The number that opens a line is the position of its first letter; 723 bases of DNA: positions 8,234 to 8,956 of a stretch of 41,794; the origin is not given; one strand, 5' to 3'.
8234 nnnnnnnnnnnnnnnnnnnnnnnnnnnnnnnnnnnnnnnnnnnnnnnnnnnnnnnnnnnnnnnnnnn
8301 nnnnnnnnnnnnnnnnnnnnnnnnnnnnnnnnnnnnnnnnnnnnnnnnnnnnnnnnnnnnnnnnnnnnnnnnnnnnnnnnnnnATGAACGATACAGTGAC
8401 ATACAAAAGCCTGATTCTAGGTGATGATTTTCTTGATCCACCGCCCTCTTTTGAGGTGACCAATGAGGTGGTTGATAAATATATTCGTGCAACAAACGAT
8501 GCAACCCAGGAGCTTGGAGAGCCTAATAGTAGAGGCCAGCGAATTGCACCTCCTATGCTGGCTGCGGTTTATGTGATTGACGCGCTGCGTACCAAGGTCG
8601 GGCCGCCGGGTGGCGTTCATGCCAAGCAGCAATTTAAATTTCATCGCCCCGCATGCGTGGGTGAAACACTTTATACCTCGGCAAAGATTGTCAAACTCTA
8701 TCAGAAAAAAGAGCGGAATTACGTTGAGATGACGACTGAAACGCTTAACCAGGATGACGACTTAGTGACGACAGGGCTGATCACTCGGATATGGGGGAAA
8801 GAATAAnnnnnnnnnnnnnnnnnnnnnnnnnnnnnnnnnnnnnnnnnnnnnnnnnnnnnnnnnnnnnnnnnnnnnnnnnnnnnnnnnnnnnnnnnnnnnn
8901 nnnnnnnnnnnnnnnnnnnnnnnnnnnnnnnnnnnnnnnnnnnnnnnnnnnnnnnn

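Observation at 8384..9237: Split MaoC hydratase (non-catalytic half + catalytic half, TAATG-coupled) next to the ACAD pair: igr-like module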

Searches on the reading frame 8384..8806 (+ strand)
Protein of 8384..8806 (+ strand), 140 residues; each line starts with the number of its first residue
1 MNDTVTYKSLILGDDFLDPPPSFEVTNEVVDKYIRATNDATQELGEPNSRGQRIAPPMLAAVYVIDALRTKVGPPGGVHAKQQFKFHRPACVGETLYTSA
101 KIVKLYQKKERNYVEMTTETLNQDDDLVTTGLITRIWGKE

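Call 6: search_protein_families(library=pfam, proteins=[window:8384-8806:+], max_evalue=0.01)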
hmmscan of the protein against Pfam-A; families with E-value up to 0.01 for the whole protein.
window:8384-8806:+ (140 aa): 2 families
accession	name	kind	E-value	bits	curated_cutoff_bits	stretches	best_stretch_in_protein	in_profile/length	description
PF13452.11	FAS1_DH_region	-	4.5e-14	53.1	22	1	21-130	10-131/132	FAS1-like, dehydratase domain region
PF22622.2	MFE-2_hydrat-2_N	-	0.0033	17.7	27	1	78-128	68-119/130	MFE-2 hydratase 2 N-terminal domain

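Call 9: search_protein_families(library=ncbifam, proteins=[window:8384-8806:+], max_evalue=0.001)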
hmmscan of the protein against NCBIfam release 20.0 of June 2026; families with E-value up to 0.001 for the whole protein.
window:8384-8806:+ (140 aa): 3 families
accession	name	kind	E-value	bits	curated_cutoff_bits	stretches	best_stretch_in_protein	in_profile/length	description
NF006045.0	PRK08190.1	subfamily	2.9e-07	29.7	282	1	45-133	51-137/467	bifunctional enoyl-CoA hydratase/phosphate acetyltransferase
NF040624.1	HadA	equivalog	5.5e-07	30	180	1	66-134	66-134/144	(3R)-hydroxyacyl-ACP dehydratase subunit HadA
NF040620.1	fused_HadA_HadB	exception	0.00024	20.6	350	1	72-134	72-134/329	fused (3R)-hydroxyacyl-ACP dehydratase subunits HadA/HadB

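Call 13: find_homologous_proteins(query=window:8384-8803:+, max_evalue=0.001)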
Query window:8384-8803:+ (140 aa): 52 proteins with E <= 0.001 among 60 candidates.
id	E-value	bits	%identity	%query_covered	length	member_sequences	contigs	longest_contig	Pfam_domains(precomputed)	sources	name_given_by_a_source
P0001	2.5e-88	311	100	100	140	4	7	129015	PF13452.12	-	-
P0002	7.8e-77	274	88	100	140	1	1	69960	PF13452.12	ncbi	-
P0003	9.3e-74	264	86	100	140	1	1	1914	PF13452.12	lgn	-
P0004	1.7e-68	247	80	100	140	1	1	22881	PF13452.12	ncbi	-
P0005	1.1e-64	235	76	100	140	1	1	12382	PF13452.12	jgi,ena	-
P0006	3.4e-64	233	74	100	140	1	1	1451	PF13452.12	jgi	-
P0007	9.2e-64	232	73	100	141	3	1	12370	PF13452.12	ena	-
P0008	1.7e-63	231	74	100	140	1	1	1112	PF13452.12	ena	-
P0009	9.1e-63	228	72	100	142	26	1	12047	PF13452.12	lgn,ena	-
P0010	2.4e-62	227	71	100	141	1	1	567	PF13452.12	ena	-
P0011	6.2e-62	226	72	100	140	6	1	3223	PF13452.12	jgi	jgi:hypothetical protein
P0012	4.1e-61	223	91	83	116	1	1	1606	PF13452.12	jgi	jgi:acyl dehydratase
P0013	6.4e-61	222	71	100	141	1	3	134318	PF13452.12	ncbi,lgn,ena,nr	ncbi:MAG: hypothetical protein COB26_07730 [Piscirickettsiaceae bacterium]|nr:MAG: hypothetical prot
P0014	1.2e-60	221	72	100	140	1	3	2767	PF13452.12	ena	-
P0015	1.4e-60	221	71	100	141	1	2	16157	PF13452.12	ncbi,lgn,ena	-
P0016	1.7e-60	221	70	100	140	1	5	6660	PF13452.12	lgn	-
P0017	3.2e-60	220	70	100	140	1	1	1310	PF13452.12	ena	-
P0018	3.2e-60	220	71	100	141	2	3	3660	PF13452.12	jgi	-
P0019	6.0e-60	219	70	100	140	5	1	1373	PF13452.12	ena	-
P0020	6.6e-60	219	71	100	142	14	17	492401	PF13452.12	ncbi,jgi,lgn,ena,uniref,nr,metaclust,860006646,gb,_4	ncbi:MAG: hypothetical protein COA48_07990 [Cycloclasticus sp.]|jgi:acyl dehydratase|uniref:MaoC fam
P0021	8.3e-60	219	70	100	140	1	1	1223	PF13452.12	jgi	-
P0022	1.2e-59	218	70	100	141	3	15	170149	PF13452.12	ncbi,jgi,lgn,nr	ncbi:MAG TPA: hypothetical protein EYG50_00360 [Cycloclasticus sp.]|jgi:acyl dehydratase|nr:hypothet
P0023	1.6e-59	218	71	100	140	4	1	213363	PF13452.12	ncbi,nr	ncbi:MAG: hypothetical protein COB22_01755 [Cycloclasticus sp.]|nr:MAG: hypothetical protein COB22_0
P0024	2.3e-59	217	69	100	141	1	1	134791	PF13452.12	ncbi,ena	-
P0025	3.1e-59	217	69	100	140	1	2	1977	PF13452.12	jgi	-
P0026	4.2e-59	216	69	100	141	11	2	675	PF13452.12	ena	-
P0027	5.7e-59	216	71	100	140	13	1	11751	PF13452.12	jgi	-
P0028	6.0e-59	216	68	100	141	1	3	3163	PF13452.12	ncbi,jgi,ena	-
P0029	6.1e-59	216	68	100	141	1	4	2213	PF13452.12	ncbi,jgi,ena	-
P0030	6.2e-59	216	71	99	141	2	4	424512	PF13452.12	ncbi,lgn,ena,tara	tara:strand:- start:1135 stop:1560 length:426 start_codon:yes stop_codon:yes gene_type:complete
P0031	1.6e-58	215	70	100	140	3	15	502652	PF13452.12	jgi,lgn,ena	jgi:acyl dehydratase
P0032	1.6e-58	215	67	100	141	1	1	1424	PF13452.12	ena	-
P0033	1.1e-57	212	67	100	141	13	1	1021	PF13452.12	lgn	-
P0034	1.4e-57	211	70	100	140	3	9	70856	PF13452.12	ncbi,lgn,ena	ncbi:MAG: MaoC family dehydratase [Cycloclasticus sp.]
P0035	1.6e-57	211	72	91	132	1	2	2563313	PF13452.12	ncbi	ncbi:MAG: MaoC family dehydratase [Cycloclasticus sp.]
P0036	2.7e-57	211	69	99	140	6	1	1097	PF13452.12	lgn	-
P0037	2.7e-57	211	69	99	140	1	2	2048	PF13452.12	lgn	-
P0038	3.2e-57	210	68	100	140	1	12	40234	PF13452.12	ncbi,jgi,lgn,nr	ncbi:MAG TPA: hypothetical protein EYG50_06055 [Cycloclasticus sp.]|jgi:hypothetical protein|nr:hypo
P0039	2.5e-56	207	69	100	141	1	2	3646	PF13452.12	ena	-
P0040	4.6e-56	207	64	100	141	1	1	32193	PF13452.12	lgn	-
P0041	4.8e-56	207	71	97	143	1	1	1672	PF13452.12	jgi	-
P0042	5.7e-56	206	64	100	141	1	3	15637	PF13452.12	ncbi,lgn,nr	ncbi:MAG: hypothetical protein A6F71_07700 [Cycloclasticus sp. symbiont of Poecilosclerida sp. M]|nr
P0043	8.0e-56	206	67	100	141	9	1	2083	PF13452.12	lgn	-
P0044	6.9e-54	200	73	86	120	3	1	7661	PF13452.12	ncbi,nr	ncbi:MAG: MaoC family dehydratase, partial [Cycloclasticus sp.]|nr:MaoC family dehydratase [Cyclocla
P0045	1.8e-39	153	57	96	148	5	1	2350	PF13452.12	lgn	-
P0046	3.6e-39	152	71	71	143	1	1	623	PF13452.12,PF00536.38,PF07647.25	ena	-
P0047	6.2e-29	119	75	48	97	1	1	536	PF13452.12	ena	-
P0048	1.6e-25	108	47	100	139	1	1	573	PF13452.12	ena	-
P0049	3.3e-23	100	44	96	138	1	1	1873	PF13452.12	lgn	-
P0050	3.5e-23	100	41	96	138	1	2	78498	PF13452.12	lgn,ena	-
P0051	8.2e-23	99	44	96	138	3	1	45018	PF13452.12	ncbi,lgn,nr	ncbi:MAG: MaoC family dehydratase [Hyphomicrobiales bacterium]|nr:MaoC family dehydratase [Hyphomicr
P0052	1.8e-22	98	41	100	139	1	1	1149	PF13452.12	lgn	-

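Call 15: search_solved_structures(query=window:8384-8803:+, max_evalue=10, show_alignments=3)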
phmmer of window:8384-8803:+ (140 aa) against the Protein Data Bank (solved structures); distinct sequences matched with E-value up to 10: 7.
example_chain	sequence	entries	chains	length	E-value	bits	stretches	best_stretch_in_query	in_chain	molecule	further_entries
5cpg_A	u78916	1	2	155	0.00024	24.5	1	52-131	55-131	(R)-specific enoyl-CoA hydratase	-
3ir3_A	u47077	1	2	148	0.078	16.3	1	53-106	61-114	3-hydroxyacyl-thioester dehydratase 2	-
1q6w_A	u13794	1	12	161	0.089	16.1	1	80-135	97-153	monoamine oxidase regulatory protein, putative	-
1nhy_A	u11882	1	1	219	0.16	15.3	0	96-136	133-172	Elongation factor 1-gamma 1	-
8pwz_A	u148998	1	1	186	0.25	14.7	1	78-136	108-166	UPF0336 protein Rv0504c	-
9iux_A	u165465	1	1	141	1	12.7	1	29-80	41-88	Hemoglobin subunit mu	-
1ixl_A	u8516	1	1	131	1.4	12.3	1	71-111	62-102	hypothetical protein PH1136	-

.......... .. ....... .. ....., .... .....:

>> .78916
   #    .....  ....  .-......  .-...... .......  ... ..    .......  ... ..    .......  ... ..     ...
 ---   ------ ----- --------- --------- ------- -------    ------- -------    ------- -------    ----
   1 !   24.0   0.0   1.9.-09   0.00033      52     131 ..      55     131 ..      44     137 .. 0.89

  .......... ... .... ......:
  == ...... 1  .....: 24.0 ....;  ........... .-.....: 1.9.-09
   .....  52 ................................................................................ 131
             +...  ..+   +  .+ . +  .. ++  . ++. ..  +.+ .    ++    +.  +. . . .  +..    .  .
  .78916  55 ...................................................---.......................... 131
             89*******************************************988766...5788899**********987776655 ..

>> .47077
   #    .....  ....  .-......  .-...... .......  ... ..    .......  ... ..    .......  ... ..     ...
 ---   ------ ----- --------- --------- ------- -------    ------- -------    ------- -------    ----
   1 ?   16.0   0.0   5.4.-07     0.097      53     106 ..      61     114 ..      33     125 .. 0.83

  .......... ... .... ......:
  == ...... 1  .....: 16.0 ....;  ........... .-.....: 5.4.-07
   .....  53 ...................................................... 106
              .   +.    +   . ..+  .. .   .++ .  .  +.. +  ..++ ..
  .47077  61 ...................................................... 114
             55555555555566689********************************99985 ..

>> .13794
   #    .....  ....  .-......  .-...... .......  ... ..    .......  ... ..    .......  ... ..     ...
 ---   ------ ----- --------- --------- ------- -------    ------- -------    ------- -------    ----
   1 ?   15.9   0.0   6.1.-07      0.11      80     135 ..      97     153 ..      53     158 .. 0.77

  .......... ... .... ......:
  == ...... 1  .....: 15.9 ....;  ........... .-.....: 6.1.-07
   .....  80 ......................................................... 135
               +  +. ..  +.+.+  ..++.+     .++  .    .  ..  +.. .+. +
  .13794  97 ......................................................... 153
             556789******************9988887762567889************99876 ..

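Call 20: find_encoding_contigs(protein=P0051, flank=10000, max_places=2)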
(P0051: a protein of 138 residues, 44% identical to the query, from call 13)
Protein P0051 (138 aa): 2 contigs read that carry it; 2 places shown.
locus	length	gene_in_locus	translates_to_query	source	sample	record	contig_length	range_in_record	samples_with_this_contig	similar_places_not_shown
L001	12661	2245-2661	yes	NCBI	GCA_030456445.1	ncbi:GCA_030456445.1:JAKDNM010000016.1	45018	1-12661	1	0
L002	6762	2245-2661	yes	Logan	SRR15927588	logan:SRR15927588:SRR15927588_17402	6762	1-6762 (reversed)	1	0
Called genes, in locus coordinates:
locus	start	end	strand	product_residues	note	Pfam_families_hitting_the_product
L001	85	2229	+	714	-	PF02629:CoA_binding, PF13380:CoA_binding_2, PF13607:Succ_CoA_lig, PF13549:ATP-grasp_5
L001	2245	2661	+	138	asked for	PF13452:FAS1_DH_region (weak)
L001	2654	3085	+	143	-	PF01575:MaoC_dehydratas, PF13452:FAS1_DH_region (weak)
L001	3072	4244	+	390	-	PF02803:Thiolase_C (weak), PF22691:Thiolase_C_1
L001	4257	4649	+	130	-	PF12172:zf-ChsH2, PF01796:OB_ChsH2_C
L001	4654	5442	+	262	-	PF00378:ECH_1, PF16113:ECH_2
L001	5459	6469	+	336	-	PF00478:IMPDH (faint), PF03060:NMO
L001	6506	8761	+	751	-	PF02771:Acyl-CoA_dh_N, PF00441:Acyl-CoA_dh_1, PF08028:Acyl-CoA_dh_2 (weak), PF02771:Acyl-CoA_dh_N, PF02770:Acyl-CoA_dh_M, PF00441:Acyl-CoA_dh_1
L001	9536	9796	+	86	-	-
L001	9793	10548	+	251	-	PF00005:ABC_tran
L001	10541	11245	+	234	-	PF00005:ABC_tran, PF13304:AAA_21 (faint)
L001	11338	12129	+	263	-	PF02653:BPD_transp_2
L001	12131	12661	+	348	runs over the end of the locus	PF02653:BPD_transp_2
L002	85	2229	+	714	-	PF02629:CoA_binding, PF13380:CoA_binding_2, PF13607:Succ_CoA_lig, PF13549:ATP-grasp_5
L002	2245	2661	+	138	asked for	PF13452:FAS1_DH_region (weak)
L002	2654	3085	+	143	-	PF01575:MaoC_dehydratas, PF13452:FAS1_DH_region (weak)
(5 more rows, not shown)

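Call 21: find_encoding_contigs(protein=P0050, flank=10000, max_places=2)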
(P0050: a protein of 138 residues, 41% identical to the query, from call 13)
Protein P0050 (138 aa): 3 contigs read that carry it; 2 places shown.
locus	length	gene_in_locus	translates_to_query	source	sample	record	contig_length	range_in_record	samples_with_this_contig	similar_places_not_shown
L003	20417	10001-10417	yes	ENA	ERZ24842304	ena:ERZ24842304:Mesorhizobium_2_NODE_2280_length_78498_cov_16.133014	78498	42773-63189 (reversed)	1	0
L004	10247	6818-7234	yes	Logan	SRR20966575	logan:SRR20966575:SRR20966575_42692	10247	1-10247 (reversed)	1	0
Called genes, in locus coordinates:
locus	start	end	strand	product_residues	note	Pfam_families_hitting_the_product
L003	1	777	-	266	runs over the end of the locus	PF00378:ECH_1, PF16113:ECH_2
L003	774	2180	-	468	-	PF03972:MmgE_PrpD_N, PF19305:MmgE_PrpD_C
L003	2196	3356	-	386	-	PF02771:Acyl-CoA_dh_N, PF02770:Acyl-CoA_dh_M, PF00441:Acyl-CoA_dh_1, PF08028:Acyl-CoA_dh_2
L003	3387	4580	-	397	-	PF02515:CoA_transf_3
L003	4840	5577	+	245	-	PF00392:GntR, PF07702:UTRA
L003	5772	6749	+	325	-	PF03401:TctC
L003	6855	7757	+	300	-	PF00106:adh_short, PF08659:KR, PF13561:adh_short_C2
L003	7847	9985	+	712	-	PF02629:CoA_binding, PF13380:CoA_binding_2, PF13607:Succ_CoA_lig, PF13549:ATP-grasp_5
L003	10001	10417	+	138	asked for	PF13452:FAS1_DH_region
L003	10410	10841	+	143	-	PF01575:MaoC_dehydratas, PF13452:FAS1_DH_region (weak)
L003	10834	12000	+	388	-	PF02803:Thiolase_C (weak), PF22691:Thiolase_C_1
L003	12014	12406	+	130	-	PF12172:zf-ChsH2, PF01796:OB_ChsH2_C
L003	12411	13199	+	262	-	PF00378:ECH_1, PF16113:ECH_2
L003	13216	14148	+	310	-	PF00478:IMPDH (faint), PF03060:NMO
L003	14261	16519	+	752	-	PF02771:Acyl-CoA_dh_N, PF00441:Acyl-CoA_dh_1, PF02771:Acyl-CoA_dh_N, PF02770:Acyl-CoA_dh_M, PF00441:Acyl-CoA_dh_1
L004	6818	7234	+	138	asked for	PF13452:FAS1_DH_region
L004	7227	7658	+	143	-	PF01575:MaoC_dehydratas, PF13452:FAS1_DH_region (weak)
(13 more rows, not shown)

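Call 22: search_protein_representatives(protein=window:8384-8803:+)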
Query: 140 residues. Proteins with E-value up to 0.001 (for the whole library): 251; up to 1e-10: 57; up to 1e-30: 3. The best 150 are listed.
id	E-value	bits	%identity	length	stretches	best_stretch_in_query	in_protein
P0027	1.8e-59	215.9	71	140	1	1-140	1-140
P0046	1.1e-39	151.8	70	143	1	40-139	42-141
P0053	6.5e-38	146.1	54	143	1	4-140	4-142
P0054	3.3e-30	121.2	48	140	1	1-138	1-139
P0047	2.0e-29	118.7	70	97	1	67-140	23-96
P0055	4.0e-24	101.5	45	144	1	10-139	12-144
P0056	5.9e-24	101.0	41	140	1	6-140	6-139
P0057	4.0e-22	95.0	42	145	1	19-139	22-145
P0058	4.6e-22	94.8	45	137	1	3-140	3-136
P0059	1.6e-21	93.1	46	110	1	31-139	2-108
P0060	3.6e-21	91.9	47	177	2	52-140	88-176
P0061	4.2e-20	88.5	44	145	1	7-137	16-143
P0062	5.6e-20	88.1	47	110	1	39-140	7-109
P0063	1.3e-19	86.8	40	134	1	4-139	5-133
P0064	9.4e-18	80.9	43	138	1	5-138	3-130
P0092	3.0e-12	63.0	35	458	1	4-139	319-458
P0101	4.0e-11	59.4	31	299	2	23-139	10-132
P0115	2.0e-09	53.9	35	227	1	6-137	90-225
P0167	2.8e-06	43.7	32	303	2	7-129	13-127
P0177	4.2e-06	43.1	32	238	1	19-138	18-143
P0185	6.7e-06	42.5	34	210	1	47-130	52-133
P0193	9.7e-06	42.0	36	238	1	25-131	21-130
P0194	9.9e-06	41.9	30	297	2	22-134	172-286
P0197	1.1e-05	41.8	34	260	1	47-139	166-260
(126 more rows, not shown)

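Call 24: find_encoding_contigs(protein=P0035, flank=10000, max_places=2)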
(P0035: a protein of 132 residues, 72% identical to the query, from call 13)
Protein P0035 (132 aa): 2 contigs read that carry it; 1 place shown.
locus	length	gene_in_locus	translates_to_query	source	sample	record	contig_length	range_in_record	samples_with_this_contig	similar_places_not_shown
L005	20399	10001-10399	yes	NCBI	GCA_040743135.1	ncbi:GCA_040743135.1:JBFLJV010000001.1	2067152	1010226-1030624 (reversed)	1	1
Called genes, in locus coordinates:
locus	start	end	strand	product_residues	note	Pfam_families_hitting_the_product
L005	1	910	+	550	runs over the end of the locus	PF00890:FAD_binding_2 (faint), PF01266:DAO (faint), PF01946:Thi4 (weak), PF13450:NAD_binding_8 (weak), PF21162:ETFQO_UQ-bd, PF05187:Fer4_ETF_QO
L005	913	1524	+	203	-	PF00440:TetR_N, PF17932:TetR_C_24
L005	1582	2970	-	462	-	PF03972:MmgE_PrpD_N, PF19305:MmgE_PrpD_C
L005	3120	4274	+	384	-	PF02771:Acyl-CoA_dh_N, PF02770:Acyl-CoA_dh_M, PF00441:Acyl-CoA_dh_1, PF08028:Acyl-CoA_dh_2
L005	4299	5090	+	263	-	PF00378:ECH_1, PF16113:ECH_2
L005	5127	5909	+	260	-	PF00378:ECH_1, PF16113:ECH_2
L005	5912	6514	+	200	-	PF00132:Hexapep (weak), PF25084:LbH_EIF2B (faint), PF25087:GMPPB_C (faint)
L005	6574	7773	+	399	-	PF02771:Acyl-CoA_dh_N, PF02770:Acyl-CoA_dh_M, PF00441:Acyl-CoA_dh_1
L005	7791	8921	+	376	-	PF02771:Acyl-CoA_dh_N, PF02770:Acyl-CoA_dh_M, PF00441:Acyl-CoA_dh_1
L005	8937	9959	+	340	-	PF00753:Lactamase_B, PF21221:B_lactamase-like_C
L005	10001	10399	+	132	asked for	PF13452:FAS1_DH_region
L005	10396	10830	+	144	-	PF01575:MaoC_dehydratas, PF13452:FAS1_DH_region (faint)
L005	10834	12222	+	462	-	PF00501:AMP-binding, PF14535:AMP-binding_C_2 (weak)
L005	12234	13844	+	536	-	PF03255:ACCA (weak), PF01039:Carboxyl_trans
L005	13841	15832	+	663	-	PF00289:Biotin_carb_N, PF02655:ATP-grasp_3 (weak), PF02786:CPSase_L_D2, PF07478:Dala_Dala_lig_C, PF02222:ATP-grasp, PF02785:Biotin_carb_C, PF00364:Biotin_lipoyl, PF25917:BSH_RND (weak), +1 more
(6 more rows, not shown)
